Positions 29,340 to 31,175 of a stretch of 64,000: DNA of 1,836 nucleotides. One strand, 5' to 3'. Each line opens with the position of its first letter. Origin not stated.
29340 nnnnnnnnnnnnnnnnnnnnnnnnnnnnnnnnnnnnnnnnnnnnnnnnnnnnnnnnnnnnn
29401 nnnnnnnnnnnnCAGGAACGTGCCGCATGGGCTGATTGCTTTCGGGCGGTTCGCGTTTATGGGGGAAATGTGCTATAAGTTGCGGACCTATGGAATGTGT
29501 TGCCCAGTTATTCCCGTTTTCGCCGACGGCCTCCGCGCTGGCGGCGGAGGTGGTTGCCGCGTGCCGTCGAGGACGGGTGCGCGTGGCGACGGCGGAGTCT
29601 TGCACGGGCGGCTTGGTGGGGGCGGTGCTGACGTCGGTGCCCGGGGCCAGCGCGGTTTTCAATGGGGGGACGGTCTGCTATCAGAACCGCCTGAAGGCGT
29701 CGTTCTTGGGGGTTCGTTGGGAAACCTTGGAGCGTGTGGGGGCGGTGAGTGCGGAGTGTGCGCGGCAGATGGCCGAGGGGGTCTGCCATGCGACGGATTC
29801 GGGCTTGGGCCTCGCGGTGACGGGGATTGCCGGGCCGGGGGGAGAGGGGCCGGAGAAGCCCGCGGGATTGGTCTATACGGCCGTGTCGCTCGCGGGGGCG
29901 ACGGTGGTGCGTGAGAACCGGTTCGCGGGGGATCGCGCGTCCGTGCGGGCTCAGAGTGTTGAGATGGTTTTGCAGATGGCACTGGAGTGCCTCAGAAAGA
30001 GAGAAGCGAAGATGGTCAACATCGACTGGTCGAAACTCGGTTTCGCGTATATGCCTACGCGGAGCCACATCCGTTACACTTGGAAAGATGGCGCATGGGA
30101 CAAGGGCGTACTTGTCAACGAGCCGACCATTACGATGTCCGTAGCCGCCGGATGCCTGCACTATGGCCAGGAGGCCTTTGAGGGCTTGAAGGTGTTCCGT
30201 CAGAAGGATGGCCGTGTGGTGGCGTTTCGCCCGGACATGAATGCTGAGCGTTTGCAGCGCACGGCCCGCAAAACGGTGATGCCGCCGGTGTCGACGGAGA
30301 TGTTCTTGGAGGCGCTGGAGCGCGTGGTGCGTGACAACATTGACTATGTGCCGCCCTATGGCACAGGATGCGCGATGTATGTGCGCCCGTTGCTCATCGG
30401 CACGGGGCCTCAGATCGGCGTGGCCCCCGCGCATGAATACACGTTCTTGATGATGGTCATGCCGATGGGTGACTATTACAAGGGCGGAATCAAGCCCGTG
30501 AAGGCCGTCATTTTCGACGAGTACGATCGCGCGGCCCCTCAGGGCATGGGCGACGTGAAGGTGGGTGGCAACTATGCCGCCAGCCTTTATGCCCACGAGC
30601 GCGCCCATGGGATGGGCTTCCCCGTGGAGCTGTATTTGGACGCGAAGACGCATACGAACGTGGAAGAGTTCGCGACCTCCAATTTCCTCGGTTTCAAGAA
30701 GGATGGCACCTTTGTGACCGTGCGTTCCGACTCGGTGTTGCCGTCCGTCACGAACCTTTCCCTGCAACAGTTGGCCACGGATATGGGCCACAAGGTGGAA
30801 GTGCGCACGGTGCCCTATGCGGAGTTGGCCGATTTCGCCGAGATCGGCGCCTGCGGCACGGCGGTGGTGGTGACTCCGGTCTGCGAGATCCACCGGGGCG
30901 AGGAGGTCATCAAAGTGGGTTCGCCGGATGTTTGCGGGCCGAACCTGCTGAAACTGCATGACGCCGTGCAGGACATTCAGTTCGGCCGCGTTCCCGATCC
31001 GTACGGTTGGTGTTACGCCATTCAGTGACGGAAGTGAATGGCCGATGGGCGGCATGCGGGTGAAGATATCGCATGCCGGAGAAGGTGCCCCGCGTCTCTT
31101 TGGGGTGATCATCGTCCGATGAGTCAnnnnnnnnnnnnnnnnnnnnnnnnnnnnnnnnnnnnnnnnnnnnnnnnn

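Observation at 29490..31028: In-frame CinA_C (PncC-like) fusion to branched-chain aminotransferase with no intervening stop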

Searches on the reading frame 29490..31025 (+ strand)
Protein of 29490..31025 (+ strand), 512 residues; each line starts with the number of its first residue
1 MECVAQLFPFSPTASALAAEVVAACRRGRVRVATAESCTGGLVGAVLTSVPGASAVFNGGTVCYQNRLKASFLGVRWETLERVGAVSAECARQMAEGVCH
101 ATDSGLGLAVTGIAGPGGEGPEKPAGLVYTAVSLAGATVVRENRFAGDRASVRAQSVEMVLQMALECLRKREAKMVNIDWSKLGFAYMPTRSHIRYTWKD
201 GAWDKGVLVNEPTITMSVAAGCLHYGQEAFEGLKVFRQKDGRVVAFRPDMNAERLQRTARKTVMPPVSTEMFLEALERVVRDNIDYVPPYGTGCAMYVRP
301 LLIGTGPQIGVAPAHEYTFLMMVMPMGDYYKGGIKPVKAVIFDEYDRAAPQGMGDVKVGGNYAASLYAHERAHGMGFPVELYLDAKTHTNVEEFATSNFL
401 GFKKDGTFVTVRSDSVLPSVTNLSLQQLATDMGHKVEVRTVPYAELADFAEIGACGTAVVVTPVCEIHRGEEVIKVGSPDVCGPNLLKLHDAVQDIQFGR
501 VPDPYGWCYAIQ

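Call 3: search_protein_families(library=pfam, proteins=[window:29490-31025:+], max_evalue=0.01)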
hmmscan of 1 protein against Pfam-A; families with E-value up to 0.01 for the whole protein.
window:29490-31025:+ (512 aa): 2 families
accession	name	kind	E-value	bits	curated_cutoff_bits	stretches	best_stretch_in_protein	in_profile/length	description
PF02464.23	CinA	-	8.9e-50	168.8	23.5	1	16-168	3-155/155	Competence-damaged protein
PF01063.24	Aminotran_4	-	2.5e-28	99.9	28.5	1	229-467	2-223/223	Amino-transferase class IV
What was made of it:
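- On CinA / PncC-domain family (PF02464, TIGR00199): PF02464 scores 168.8 bits against 23.5, covering model positions 3-155 of 155 (call 3).
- Checked: Call 3: Pfam CinA PF02464 covers aa 16-168, the full 155-position model, at E 9e-50; Aminotran_4 PF01063 covers aa 229-467 at E 2.5e-28.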

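Call 4: search_protein_families(library=ncbifam, proteins=[window:29490-31025:+], max_evalue=0.01)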
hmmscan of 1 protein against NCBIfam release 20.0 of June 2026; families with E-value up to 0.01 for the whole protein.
window:29490-31025:+ (512 aa): 16 families
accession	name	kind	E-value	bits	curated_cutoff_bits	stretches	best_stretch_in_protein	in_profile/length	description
NF009897.0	PRK13357.1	equivalog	1.1e-118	396.1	307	1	170-511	10-357/358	branched-chain amino acid aminotransferase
TIGR01123.1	ilvE_II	equivalog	9.5e-103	343.5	250.05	1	203-509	1-311/313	branched-chain-amino-acid transaminase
NF001813.0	PRK00549.1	equivalog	9.4e-47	159.9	379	1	10-169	252-412/414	competence/damage-inducible protein A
TIGR00199.1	PncC_domain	subfamily_domain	8.6e-44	149.3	68.9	1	22-164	2-145/149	nicotinamide-nucleotide amidohydrolase family protein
NF002975.0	PRK03661.1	equivalog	2.5e-35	121.6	212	1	17-166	9-159/164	nicotinamide-nucleotide amidase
TIGR00200.1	cinA_nterm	subfamily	1.2e-32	113.1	243.15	1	13-168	257-411/414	CinA family nicotinamide mononucleotide deamidase-related protein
NF005146.0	PRK06606.1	equivalog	5.5e-32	110.9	279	1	200-511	7-306/307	branched-chain amino acid transaminase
TIGR01122.1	ilvE_I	equivalog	1.1e-25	90.5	245.55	1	203-508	1-295/298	branched-chain-amino-acid transaminase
NF002972.0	PRK03657.1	equivalog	3.3e-24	85.6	201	1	16-169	19-172/175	2-oxo-tetronate isomerase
NF005726.0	PRK07544.1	equivalog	6.1e-19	68.2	396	1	195-468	5-267/295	branched-chain amino acid aminotransferase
NF009896.0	PRK13356.1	equivalog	1.7e-10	40.5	262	1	195-468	8-262/287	branched-chain amino acid aminotransferase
NF006185.0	PRK08320.1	subfamily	1.2e-08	34.4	363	1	206-478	9-267/292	branched-chain amino acid aminotransferase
NF005209.0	PRK06680.1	subfamily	5.6e-07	28.7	320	1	388-479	176-266/286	D-amino-acid transaminase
NF005888.0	PRK07849.1-3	equivalog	3.8e-06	26.1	273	1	222-468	35-270/298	aminodeoxychorismate lyase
NF005886.0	PRK07849.1-1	equivalog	0.0017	17.7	253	1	361-450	163-250/291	aminodeoxychorismate lyase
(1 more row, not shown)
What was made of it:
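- On CinA / PncC-domain family (PF02464, TIGR00199): TIGR00199 scores 149.3 against 68.9 (call 4).
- On PncC equivalog (NF002975, nicotinamide-nucleotide amidase): 121.6 bits against a cut-off of 212 (call 4).
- On Two-domain CinA (NF001813 / TIGR00200; MocF + CinA): The scores are 159.9 against 379 and 113.1 against 243 (call 4).
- On Branched-chain aminotransferase, class IV type II (NF009897, TIGR01123 ilvE_II): 396.1 bits against 307 and 343.5 against 250 (call 4).
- Checked: Call 4: NF009897 (BCAT) 396 bits against a cut-off of 307; TIGR01123 ilvE_II 343.5 against 250; TIGR00199 PncC_domain 149.3 against 68.9.
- The domain is below the cut-off of the PncC equivalog model (call 4).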

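Call 5: find_homologous_proteins(query=window:29490-31025:+, max_evalue=1e-10)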
Query window:29490-31025:+ (512 aa): 7511 proteins with E <= 1e-10 among 8000 candidates; the best 120 are listed.
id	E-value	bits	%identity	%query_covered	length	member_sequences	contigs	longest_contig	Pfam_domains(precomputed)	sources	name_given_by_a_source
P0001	0.0e+0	1164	99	100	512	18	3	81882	PF01063.25,PF02464.24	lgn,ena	-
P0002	0.0e+0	1035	87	100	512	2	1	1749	PF01063.25,PF02464.24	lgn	-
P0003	1.5e-298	1009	99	70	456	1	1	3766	PF01063.25,PF02464.24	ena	-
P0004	1.3e-282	956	81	100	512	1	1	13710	PF01063.25,PF02464.24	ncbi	-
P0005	6.1e-250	848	73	98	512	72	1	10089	PF01063.25,PF02464.24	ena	-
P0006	5.1e-246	835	71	98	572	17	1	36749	PF01063.25,PF02464.24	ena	-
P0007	6.1e-217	739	93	66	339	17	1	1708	PF01063.25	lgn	-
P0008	4.8e-201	687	85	66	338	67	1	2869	PF01063.25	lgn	-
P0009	1.2e-200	686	85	66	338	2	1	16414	PF01063.25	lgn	-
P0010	6.2e-200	683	86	66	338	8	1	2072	PF01063.25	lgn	-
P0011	9.5e-199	679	84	66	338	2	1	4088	PF01063.25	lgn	-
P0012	1.3e-198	679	86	66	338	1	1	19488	PF01063.25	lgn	-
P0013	6.7e-197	673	85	66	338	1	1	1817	PF01063.25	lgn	-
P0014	7.7e-196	670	84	66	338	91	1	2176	PF01063.25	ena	-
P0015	3.2e-194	664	82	66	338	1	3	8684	PF01063.25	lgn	-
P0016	6.7e-194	663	81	66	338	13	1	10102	PF01063.25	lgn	-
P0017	6.7e-192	657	82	66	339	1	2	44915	PF01063.25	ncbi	-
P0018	1.6e-188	646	81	66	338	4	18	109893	PF01063.25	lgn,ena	-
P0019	3.3e-188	645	81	66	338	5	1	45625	PF01063.25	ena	-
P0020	3.0e-173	595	79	62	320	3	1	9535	PF01063.25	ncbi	ncbi:MAG: branched-chain amino acid aminotransferase, partial [Kiritimatiellia bacterium]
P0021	5.3e-170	585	72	66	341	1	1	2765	PF01063.25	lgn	-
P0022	2.7e-166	572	72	66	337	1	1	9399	PF01063.25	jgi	jgi:branched-chain amino acid aminotransferase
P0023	1.5e-160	553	70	66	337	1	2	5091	PF01063.25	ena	-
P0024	2.4e-160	553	69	66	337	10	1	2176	PF01063.25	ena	-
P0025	3.4e-160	552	72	65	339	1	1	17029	PF01063.25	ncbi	-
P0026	5.2e-160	552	71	66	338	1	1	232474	PF01063.25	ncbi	-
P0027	1.1e-159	551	69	66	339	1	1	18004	PF01063.25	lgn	-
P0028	1.2e-159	550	68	66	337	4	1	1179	PF01063.25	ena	-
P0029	2.0e-159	550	69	66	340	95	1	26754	PF01063.25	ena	-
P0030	3.6e-159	549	70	66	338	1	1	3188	PF01063.25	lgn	-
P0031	1.9e-157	543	69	66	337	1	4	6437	PF01063.25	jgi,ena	-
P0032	1.9e-157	543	69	66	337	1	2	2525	PF01063.25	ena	-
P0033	2.6e-157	543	70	65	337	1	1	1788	PF01063.25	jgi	-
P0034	9.3e-157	541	70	66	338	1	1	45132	PF01063.25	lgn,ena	-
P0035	1.1e-156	541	67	66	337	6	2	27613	PF01063.25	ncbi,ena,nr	ncbi:MAG: branched-chain amino acid aminotransferase [Kiritimatiellae bacterium]|nr:branched-chain a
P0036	1.2e-156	540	68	66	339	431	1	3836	PF01063.25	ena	-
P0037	2.3e-156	540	68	66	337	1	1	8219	PF01063.25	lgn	-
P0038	3.2e-156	539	69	66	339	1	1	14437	PF01063.25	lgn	-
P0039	3.7e-156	539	69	65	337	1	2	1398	PF01063.25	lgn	-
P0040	4.4e-156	539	68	67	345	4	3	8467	PF01063.25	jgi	jgi:branched-chain amino acid aminotransferase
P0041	9.8e-156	537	68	66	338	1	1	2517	PF01063.25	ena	-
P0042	1.4e-155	537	68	66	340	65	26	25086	PF01063.25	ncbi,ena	-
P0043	1.9e-155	537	67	66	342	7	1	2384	PF01063.25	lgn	-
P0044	2.0e-155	536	68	66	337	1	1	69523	PF01063.25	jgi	jgi:branched-chain amino acid aminotransferase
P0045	2.2e-155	536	69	66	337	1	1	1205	PF01063.25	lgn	-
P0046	2.2e-155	536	68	66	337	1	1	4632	PF01063.25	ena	-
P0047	4.8e-155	535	67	66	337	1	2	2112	PF01063.25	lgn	-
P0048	5.4e-155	535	68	66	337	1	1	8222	PF01063.25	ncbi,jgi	-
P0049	6.5e-155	535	67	66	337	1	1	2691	PF01063.25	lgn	-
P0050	7.4e-155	535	69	65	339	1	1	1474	PF01063.25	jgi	jgi:branched-chain amino acid aminotransferase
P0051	8.8e-155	534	68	66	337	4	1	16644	PF01063.25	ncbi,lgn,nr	ncbi:MAG: branched-chain amino acid aminotransferase [Kiritimatiellae bacterium]|nr:branched-chain a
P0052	9.5e-155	534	68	65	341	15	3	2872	PF01063.25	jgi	jgi:branched-chain amino acid aminotransferase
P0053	1.1e-154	534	65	66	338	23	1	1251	PF01063.25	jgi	jgi:branched-chain amino acid aminotransferase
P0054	1.1e-154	534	67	65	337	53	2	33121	PF01063.25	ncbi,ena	-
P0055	1.1e-154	534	67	66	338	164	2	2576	PF01063.25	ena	-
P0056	1.7e-154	533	69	66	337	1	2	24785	PF01063.25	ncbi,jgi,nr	ncbi:MAG: branched-chain amino acid aminotransferase [Kiritimatiellia bacterium]|jgi:branched-chain 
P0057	2.0e-154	533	68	65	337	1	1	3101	PF01063.25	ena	-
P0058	2.8e-154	533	68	65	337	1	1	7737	PF01063.25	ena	-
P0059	4.3e-154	532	68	65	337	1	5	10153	PF01063.25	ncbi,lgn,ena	-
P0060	4.9e-154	532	67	66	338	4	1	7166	PF01063.25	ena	-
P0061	5.4e-154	532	68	66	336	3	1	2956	PF01063.25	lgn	-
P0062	5.4e-154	532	67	65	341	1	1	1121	PF01063.25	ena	-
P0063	5.6e-154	532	69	65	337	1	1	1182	PF01063.25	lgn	-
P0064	6.0e-154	532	69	66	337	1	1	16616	PF01063.25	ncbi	-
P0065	7.2e-154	531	69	66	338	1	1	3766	PF01063.25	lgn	-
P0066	8.4e-154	531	66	66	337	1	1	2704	PF01063.25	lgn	-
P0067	1.1e-153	531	66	66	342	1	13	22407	PF01063.25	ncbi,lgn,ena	-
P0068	1.5e-153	530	67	65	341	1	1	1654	PF01063.25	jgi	jgi:branched-chain amino acid aminotransferase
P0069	1.5e-153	530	68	65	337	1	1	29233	PF01063.25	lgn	-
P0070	1.6e-153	530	68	66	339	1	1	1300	PF01063.25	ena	-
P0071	1.7e-153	530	66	66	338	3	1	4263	PF01063.25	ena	-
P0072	1.7e-153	530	67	66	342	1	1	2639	PF01063.25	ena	-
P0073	2.0e-153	530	68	66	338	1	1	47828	PF01063.25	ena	-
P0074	2.5e-153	530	68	66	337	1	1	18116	PF01063.25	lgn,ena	-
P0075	2.6e-153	529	67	66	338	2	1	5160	PF01063.25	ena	-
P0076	2.8e-153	529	67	66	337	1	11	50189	PF01063.25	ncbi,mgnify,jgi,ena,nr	ncbi:MAG TPA: branched-chain amino acid aminotransferase [Kiritimatiellia bacterium]|mgnify:FL=1|nr:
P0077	3.2e-153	529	69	65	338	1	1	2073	PF01063.25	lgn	-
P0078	3.5e-153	529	67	66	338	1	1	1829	PF01063.25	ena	-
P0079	5.8e-153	528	66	66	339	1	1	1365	PF01063.25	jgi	jgi:branched-chain amino acid aminotransferase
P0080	8.3e-153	528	68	65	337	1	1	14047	PF01063.25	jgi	jgi:branched-chain amino acid aminotransferase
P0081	8.3e-153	528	69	65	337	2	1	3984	PF01063.25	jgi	jgi:branched-chain amino acid aminotransferase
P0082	8.9e-153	528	66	66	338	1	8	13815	PF01063.25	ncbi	-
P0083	9.1e-153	528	68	65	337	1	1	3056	PF01063.25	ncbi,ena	-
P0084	1.0e-152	528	68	65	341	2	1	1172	PF01063.25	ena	-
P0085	1.1e-152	527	68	65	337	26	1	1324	PF01063.25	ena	-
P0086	1.1e-152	527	68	66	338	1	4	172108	PF01063.25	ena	-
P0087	1.2e-152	527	69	65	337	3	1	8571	PF01063.25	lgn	-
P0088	1.4e-152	527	66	66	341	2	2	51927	PF01063.25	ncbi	-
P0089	1.5e-152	527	66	66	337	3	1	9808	PF01063.25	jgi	-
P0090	1.5e-152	527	67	66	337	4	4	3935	PF01063.25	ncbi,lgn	-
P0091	1.7e-152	527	68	66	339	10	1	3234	PF01063.25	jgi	-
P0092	1.8e-152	527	67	66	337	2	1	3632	PF01063.25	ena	-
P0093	1.9e-152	527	67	66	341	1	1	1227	PF01063.25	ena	-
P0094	1.9e-152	527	67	66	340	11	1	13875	PF01063.25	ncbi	ncbi:MAG: branched-chain amino acid aminotransferase [Kiritimatiellia bacterium]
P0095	2.3e-152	526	68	65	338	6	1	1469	PF01063.25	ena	-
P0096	2.4e-152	526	68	65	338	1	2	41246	PF01063.25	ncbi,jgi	ncbi:MAG: branched-chain amino acid aminotransferase [Kiritimatiellia bacterium]|jgi:branched-chain 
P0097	2.4e-152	526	66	66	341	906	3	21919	PF01063.25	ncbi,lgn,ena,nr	ncbi:MAG: branched-chain amino acid aminotransferase [Kiritimatiellae bacterium]|nr:branched-chain a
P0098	2.5e-152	526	69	65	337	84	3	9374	PF01063.25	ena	-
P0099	2.6e-152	526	66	66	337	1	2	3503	PF01063.25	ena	-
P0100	2.9e-152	526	67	66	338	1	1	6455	PF01063.25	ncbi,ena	-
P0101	3.8e-152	526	66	66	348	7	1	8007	PF01063.25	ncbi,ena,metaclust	metaclust:\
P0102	4.3e-152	525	68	65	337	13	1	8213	PF01063.25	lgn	-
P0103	5.4e-152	525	67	66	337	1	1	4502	PF01063.25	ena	-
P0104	5.9e-152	525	67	66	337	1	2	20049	PF01063.25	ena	-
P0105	6.6e-152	525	67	65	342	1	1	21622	PF01063.25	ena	-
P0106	7.5e-152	525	65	65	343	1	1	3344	PF01063.25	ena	-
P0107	8.5e-152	524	68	65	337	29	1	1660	PF01063.25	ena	-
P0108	8.9e-152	524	67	65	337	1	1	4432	PF01063.25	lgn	-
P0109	9.1e-152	524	68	66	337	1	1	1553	PF01063.25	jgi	jgi:branched-chain amino acid aminotransferase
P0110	1.1e-151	524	67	66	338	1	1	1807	PF01063.25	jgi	jgi:branched-chain amino acid aminotransferase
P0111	1.3e-151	524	67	65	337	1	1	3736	PF01063.25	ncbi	-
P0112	1.3e-151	524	68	65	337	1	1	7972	PF01063.25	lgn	-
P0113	1.3e-151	524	66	67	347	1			PF01063.25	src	-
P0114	1.6e-151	524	68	66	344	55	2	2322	PF01063.25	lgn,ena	-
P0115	1.8e-151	523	66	65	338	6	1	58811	PF01063.25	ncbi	-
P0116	2.4e-151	523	66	66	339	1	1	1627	PF01063.25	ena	-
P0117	2.8e-151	523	67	66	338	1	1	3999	PF01063.25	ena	-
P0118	3.1e-151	523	67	65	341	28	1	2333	PF01063.25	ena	-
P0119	3.6e-151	522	66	66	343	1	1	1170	PF01063.25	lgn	-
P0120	3.8e-151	522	67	66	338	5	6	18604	PF01063.25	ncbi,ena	-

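Call 7: find_encoding_contigs(protein=P0012, flank=4000, max_places=2)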
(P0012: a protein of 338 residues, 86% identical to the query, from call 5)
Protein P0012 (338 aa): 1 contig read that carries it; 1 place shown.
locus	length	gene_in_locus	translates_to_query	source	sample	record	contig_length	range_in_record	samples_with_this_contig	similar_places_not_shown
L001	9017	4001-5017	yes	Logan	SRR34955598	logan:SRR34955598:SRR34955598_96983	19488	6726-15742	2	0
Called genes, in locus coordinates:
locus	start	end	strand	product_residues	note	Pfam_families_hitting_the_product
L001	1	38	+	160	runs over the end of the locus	PF01037:AsnC_trans_reg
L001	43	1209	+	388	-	PF00155:Aminotran_1_2, PF00266:Aminotran_5 (weak), PF01041:DegT_DnrJ_EryC1, PF01053:Cys_Met_Meta_PP (weak)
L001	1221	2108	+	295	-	PF00849:PseudoU_synth_2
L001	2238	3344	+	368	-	PF07991:KARI_N, PF01450:KARI_C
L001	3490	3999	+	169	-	PF02464:CinA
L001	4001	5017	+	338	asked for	PF01063:Aminotran_4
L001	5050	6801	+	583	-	PF02776:TPP_enzyme_N, PF00205:TPP_enzyme_M, PF02775:TPP_enzyme_C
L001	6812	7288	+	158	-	PF01842:ACT, PF22629:ACT_AHAS_ss, PF13710:ACT_5 (weak), PF10369:ALS_ss_C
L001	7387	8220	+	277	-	PF08501:Shikimate_dh_N, PF18317:SDH_C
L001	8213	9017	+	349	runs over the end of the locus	PF06750:A24_N_bact, PF01478:Peptidase_A24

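Call 8: find_encoding_contigs(protein=P0017, flank=4000, max_places=2)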
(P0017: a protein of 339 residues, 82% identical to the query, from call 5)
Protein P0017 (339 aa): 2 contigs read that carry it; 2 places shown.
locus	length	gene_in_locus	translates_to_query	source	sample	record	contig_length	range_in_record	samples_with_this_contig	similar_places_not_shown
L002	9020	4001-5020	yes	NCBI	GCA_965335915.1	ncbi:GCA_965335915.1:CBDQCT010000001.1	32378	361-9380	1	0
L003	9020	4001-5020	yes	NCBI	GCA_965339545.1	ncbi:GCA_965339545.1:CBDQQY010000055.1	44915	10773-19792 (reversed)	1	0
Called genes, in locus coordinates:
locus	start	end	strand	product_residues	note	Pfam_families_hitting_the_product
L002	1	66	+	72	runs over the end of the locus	-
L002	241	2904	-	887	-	PF01624:MutS_I, PF05188:MutS_II, PF05192:MutS_III, PF05190:MutS_IV, PF00488:MutS_V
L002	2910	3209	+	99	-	-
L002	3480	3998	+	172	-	PF02464:CinA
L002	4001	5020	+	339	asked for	PF01063:Aminotran_4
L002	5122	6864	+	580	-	PF02776:TPP_enzyme_N, PF00205:TPP_enzyme_M, PF02775:TPP_enzyme_C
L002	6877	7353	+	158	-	PF01842:ACT, PF13291:ACT_4 (faint), PF22629:ACT_AHAS_ss, PF13710:ACT_5, PF10369:ALS_ss_C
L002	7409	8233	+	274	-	PF08501:Shikimate_dh_N, PF18317:SDH_C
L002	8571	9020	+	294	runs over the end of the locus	PF06750:A24_N_bact, PF01478:Peptidase_A24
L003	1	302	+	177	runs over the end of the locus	-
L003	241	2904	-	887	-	PF01624:MutS_I, PF05188:MutS_II, PF05192:MutS_III, PF05190:MutS_IV, PF00488:MutS_V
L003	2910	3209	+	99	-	-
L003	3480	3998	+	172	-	PF02464:CinA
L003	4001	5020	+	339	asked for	PF01063:Aminotran_4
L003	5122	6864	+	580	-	PF02776:TPP_enzyme_N, PF00205:TPP_enzyme_M, PF02775:TPP_enzyme_C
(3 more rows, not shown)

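Call 9: find_encoding_contigs(protein=P0009, flank=4000, max_places=2)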
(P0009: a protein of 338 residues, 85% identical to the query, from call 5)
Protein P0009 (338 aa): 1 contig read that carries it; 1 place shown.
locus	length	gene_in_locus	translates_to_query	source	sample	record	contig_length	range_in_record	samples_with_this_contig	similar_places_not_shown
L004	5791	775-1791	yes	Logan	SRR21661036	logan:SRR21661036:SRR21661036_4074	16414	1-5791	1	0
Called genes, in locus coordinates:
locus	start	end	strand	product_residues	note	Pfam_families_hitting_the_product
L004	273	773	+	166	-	PF02464:CinA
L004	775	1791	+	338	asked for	PF01063:Aminotran_4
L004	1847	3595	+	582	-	PF02776:TPP_enzyme_N, PF00205:TPP_enzyme_M, PF02775:TPP_enzyme_C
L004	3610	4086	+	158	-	PF01842:ACT, PF22629:ACT_AHAS_ss, PF13710:ACT_5 (weak), PF10369:ALS_ss_C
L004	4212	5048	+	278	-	PF08501:Shikimate_dh_N, PF01488:Shikimate_DH (weak), PF18317:SDH_C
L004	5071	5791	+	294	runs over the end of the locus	PF06750:A24_N_bact, PF01478:Peptidase_A24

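Call 10: find_encoding_contigs(protein=P0004, flank=4000, max_places=2)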
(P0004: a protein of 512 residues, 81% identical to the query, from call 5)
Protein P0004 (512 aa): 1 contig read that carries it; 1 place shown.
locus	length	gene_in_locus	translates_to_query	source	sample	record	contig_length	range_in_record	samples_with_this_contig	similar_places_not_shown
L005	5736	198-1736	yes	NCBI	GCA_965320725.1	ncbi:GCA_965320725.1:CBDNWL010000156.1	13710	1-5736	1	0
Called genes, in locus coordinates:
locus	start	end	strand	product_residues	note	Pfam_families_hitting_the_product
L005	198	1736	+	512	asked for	PF02464:CinA, PF01063:Aminotran_4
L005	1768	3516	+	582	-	PF02776:TPP_enzyme_N, PF00205:TPP_enzyme_M, PF02775:TPP_enzyme_C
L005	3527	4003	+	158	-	PF01842:ACT, PF13291:ACT_4 (weak), PF22629:ACT_AHAS_ss, PF13710:ACT_5, PF10369:ALS_ss_C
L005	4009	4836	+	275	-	PF08501:Shikimate_dh_N, PF00899:ThiF (weak), PF18317:SDH_C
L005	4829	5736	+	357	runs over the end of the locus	PF06750:A24_N_bact, PF01478:Peptidase_A24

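Call 11: find_encoding_contigs(protein=P0005, flank=4000, max_places=2)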
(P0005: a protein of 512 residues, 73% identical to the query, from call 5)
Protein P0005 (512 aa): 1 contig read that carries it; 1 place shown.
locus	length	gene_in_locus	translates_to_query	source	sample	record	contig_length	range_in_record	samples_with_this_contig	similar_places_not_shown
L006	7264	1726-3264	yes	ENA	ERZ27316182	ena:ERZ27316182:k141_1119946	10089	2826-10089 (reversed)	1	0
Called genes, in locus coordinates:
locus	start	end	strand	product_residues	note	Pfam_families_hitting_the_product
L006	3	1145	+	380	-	?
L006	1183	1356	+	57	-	-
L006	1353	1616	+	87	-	-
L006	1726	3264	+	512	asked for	PF02464:CinA, PF01063:Aminotran_4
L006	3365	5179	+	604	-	PF02776:TPP_enzyme_N, PF00205:TPP_enzyme_M, PF02775:TPP_enzyme_C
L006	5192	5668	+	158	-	PF01842:ACT, PF22629:ACT_AHAS_ss, PF13710:ACT_5 (faint), PF10369:ALS_ss_C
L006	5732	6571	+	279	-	PF08501:Shikimate_dh_N, PF18317:SDH_C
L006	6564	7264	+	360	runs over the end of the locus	PF06750:A24_N_bact, PF01478:Peptidase_A24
